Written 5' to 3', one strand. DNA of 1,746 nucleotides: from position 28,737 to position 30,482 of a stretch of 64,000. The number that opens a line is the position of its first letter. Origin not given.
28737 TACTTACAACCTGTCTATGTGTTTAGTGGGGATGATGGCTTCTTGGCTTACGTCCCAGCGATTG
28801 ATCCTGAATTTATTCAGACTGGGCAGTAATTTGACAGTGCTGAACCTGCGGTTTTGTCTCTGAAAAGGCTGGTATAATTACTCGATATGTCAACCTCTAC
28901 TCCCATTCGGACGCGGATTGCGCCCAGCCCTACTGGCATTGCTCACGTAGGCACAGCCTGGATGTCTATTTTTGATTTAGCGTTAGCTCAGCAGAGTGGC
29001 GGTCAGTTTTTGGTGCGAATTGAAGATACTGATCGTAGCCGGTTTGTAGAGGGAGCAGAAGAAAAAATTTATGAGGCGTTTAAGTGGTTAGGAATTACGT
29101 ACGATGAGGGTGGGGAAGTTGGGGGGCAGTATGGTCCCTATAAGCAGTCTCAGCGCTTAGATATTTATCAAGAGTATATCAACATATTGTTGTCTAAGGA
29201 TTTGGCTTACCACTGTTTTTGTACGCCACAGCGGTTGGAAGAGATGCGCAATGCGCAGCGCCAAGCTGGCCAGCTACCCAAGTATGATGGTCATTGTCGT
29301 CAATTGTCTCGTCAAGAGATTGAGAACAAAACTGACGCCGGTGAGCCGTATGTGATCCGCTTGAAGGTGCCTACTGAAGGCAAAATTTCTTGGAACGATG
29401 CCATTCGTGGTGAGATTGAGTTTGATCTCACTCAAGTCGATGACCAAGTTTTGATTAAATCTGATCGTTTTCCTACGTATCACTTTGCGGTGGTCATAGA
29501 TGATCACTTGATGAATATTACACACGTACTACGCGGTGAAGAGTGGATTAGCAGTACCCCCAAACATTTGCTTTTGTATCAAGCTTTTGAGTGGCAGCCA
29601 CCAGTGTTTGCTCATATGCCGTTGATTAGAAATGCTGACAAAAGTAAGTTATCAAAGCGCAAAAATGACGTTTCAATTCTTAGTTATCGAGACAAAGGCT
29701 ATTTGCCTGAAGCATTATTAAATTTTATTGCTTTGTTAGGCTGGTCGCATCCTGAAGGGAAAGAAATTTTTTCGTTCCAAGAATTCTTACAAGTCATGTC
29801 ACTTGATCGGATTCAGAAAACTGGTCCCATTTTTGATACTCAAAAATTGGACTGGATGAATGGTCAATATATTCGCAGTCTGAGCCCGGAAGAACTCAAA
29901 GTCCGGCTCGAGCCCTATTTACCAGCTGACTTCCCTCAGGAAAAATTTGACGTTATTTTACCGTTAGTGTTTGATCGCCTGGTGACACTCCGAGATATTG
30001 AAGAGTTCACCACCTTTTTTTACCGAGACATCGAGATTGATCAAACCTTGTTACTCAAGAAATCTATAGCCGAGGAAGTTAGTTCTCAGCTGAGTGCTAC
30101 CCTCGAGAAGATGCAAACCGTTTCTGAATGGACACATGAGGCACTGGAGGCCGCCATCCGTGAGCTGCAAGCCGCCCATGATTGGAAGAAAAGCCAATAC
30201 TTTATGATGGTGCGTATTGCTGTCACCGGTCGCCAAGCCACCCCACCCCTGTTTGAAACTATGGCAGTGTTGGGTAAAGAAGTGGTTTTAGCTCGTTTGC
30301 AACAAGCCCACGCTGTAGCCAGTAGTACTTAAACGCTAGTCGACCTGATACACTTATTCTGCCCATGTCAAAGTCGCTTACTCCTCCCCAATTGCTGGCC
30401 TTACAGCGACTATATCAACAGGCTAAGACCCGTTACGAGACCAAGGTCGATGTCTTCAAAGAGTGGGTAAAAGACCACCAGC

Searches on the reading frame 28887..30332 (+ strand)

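Call 55: search_protein_families(library=pfam, proteins=[window:28887-30332:+], max_evalue=0.00001)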
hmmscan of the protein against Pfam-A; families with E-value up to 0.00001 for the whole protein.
window:28887-30332:+ (481 aa): 2 families
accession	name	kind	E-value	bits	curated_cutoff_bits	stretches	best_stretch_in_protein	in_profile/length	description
PF00749.27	tRNA-synt_1c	-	4.6e-110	367.9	23.4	1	7-323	2-314/314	tRNA synthetases class I (E and Q), catalytic domain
PF19269.4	Anticodon_2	-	5.9e-31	108.2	23.6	1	340-474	5-140/141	Anticodon binding domain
